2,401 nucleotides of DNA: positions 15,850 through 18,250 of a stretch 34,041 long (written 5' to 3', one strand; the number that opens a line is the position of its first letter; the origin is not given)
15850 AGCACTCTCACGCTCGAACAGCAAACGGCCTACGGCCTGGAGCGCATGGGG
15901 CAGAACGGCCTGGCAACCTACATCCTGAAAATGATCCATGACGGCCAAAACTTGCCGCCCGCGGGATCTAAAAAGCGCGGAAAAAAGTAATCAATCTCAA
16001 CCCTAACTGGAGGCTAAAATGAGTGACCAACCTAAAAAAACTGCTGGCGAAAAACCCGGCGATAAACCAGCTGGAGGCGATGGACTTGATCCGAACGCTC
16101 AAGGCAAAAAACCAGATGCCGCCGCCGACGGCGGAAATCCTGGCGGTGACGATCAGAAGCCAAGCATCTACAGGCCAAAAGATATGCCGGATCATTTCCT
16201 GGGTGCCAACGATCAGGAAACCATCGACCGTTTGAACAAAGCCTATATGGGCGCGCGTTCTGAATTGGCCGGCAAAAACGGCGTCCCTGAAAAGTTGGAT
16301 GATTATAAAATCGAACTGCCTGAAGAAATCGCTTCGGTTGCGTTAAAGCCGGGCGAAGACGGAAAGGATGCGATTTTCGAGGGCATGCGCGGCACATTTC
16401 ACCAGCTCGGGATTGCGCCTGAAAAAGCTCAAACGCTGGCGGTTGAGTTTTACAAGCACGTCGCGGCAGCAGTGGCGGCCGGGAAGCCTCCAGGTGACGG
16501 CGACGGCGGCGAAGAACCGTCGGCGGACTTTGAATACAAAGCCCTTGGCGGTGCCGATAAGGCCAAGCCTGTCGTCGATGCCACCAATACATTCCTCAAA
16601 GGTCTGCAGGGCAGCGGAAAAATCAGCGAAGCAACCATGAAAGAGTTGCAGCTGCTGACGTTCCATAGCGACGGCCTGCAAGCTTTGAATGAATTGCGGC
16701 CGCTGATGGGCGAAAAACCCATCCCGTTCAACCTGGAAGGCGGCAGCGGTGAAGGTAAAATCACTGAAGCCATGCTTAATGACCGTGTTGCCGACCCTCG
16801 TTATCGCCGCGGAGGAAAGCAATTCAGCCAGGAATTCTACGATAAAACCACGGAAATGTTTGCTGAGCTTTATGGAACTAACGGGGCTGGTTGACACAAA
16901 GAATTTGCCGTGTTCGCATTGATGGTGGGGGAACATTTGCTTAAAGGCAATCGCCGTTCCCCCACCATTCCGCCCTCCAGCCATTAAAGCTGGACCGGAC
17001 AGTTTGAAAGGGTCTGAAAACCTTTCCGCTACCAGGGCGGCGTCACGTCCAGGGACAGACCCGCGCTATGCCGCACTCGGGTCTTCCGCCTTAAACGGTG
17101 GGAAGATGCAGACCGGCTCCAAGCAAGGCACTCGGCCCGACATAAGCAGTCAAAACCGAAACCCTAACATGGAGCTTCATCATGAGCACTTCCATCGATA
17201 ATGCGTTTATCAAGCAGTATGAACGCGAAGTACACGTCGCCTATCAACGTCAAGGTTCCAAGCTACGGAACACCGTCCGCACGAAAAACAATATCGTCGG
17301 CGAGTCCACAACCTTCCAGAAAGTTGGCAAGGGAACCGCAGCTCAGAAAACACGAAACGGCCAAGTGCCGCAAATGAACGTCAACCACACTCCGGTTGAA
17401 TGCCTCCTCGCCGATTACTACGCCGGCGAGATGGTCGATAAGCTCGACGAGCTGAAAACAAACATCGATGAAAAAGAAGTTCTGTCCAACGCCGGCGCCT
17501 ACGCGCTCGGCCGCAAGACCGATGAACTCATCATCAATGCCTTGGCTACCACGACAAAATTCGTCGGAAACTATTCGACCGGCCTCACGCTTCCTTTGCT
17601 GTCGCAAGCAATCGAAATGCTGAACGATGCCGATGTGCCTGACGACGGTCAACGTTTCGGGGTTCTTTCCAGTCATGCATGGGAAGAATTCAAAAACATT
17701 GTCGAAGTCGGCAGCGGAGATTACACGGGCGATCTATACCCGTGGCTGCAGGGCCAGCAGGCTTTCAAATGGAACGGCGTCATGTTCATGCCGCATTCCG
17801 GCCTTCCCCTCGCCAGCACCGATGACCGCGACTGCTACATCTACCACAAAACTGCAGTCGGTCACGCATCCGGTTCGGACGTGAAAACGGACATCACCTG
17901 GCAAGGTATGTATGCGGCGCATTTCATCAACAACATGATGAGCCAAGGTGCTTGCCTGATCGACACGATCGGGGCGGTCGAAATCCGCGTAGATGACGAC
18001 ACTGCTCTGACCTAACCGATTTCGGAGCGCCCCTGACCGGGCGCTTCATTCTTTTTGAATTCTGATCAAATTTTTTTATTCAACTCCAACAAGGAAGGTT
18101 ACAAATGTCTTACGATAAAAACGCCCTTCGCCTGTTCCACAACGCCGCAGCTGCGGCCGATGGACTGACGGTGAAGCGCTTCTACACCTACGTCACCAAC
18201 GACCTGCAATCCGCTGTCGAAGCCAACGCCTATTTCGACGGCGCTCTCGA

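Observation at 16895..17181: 287-nt highly structured non-coding leader between the scaffold and major capsid genes, with alternative pairings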

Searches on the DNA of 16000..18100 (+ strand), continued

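Call 76: search_with_rna_model(model_id=R1, sources=[L001, L002, L005, L007, L008, L010, L011, L012, L013, L014, L015, L017, L026, L027, L028, L031, L033, L034, L037, L038, L039, L044, L046, L047, L050, L057, L061, L069, L070, L071, L073, L081], max_evalue=0.06, make_alignment=true)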
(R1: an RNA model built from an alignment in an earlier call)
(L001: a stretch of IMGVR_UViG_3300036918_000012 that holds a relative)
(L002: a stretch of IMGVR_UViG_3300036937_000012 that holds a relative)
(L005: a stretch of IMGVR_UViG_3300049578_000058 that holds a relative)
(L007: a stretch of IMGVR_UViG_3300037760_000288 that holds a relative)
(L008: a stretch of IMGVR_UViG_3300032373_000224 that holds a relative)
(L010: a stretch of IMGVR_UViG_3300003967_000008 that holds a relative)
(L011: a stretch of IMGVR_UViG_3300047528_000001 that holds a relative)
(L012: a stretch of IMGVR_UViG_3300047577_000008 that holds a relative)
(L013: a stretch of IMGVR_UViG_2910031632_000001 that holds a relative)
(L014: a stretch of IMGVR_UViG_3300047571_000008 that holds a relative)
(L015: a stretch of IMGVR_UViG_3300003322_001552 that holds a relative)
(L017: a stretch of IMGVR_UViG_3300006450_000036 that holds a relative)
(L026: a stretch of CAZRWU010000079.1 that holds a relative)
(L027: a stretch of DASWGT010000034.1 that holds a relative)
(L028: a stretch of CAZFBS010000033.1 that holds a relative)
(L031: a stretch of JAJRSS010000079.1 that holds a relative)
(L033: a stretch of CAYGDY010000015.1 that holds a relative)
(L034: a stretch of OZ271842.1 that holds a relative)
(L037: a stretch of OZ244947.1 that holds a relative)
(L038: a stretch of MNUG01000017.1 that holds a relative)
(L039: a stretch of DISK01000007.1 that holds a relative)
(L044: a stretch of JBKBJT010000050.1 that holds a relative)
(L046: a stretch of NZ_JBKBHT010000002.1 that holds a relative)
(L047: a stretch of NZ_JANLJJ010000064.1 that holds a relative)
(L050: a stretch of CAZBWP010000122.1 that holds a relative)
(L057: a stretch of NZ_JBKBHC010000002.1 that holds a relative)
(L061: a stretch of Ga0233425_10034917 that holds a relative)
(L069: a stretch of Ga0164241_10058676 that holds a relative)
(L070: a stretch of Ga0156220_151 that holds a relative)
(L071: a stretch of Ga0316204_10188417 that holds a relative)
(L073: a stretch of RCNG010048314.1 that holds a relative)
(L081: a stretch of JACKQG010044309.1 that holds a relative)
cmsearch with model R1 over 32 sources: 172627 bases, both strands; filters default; matches with E-value up to 0.06: 34.
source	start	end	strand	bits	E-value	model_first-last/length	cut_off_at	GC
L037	2843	2887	+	42.7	1.4e-08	1-45/45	no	0.82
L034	2854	2894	+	41.7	2.5e-08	1-45/45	no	0.71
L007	2867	2911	+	38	2.6e-07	1-45/45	no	0.69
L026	2867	2911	+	37.9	2.7e-07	1-45/45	no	0.71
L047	2837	2881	+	37.1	4.5e-07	1-45/45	no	0.69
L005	2863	2907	+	37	4.7e-07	1-45/45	no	0.67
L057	2839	2883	+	36.5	6.6e-07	1-45/45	no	0.71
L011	2852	2896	+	36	9.1e-07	1-45/45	no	0.73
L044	2839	2883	+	34.9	1.8e-06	1-45/45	no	0.67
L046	2839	2883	+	34.9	1.8e-06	1-45/45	no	0.69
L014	2855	2896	+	34.7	2e-06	1-45/45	no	0.69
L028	2864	2908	+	33.9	3.4e-06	1-45/45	no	0.67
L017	2859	2903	+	32.9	6.3e-06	1-45/45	no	0.76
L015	1803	1844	+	32.2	9.9e-06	1-45/45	no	0.74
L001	2861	2907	+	31.8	1.2e-05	1-45/45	no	0.66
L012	2840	2887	+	30.8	2.3e-05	1-45/45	no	0.73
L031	1443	1501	+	30.4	2.9e-05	1-45/45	no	0.75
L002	2860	2907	+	29.7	4.6e-05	1-45/45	no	0.65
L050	1504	1547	+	29.6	4.8e-05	1-45/45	no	0.75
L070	2347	2397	+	28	0.00014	1-45/45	no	0.71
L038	2879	2917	+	26.1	0.00044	1-45/45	no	0.49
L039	2879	2917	+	25.9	0.0005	1-45/45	no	0.51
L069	221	263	+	25.6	0.00061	1-45/45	no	0.74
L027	1283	1353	+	24.3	0.0013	1-45/45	no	0.79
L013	2838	2879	+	24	0.0016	1-45/45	no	0.67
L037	4786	4847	-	23.6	0.0021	1-45/45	no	0.71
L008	1029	1063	+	23.4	0.0023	1-45/45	no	0.74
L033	2857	2896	+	22.8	0.0035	1-45/45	no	0.6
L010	2848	2891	+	21.4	0.0083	1-45/45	no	0.7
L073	963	992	+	20.7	0.013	1-45/45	no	0.6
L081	181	242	+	20.4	0.015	1-45/45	no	0.61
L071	322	361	+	20.4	0.015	1-45/45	no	0.65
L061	703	743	+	20.1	0.019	1-45/45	no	0.76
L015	3495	3532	+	18.9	0.038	1-45/45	no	0.66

Alignment A5: 34 matches aligned to the model, 93 columns, each read 5' to 3' on its own strand. Consensus structure (alignment columns), stored with it:
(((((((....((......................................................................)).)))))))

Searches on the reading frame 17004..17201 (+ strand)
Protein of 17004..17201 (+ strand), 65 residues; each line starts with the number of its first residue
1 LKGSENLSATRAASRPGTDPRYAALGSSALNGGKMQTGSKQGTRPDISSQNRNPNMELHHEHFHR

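Call 7: search_protein_families(library=pfam, proteins=[window:17004-17201:+], max_evalue=0.01)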
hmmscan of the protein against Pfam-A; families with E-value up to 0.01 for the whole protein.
window:17004-17201:+ (65 aa): 0 families

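Call 8: search_protein_families(library=phrogs, proteins=[window:17004-17201:+], max_evalue=0.01)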
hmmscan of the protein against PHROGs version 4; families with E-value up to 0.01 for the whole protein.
window:17004-17201:+ (65 aa): 0 families
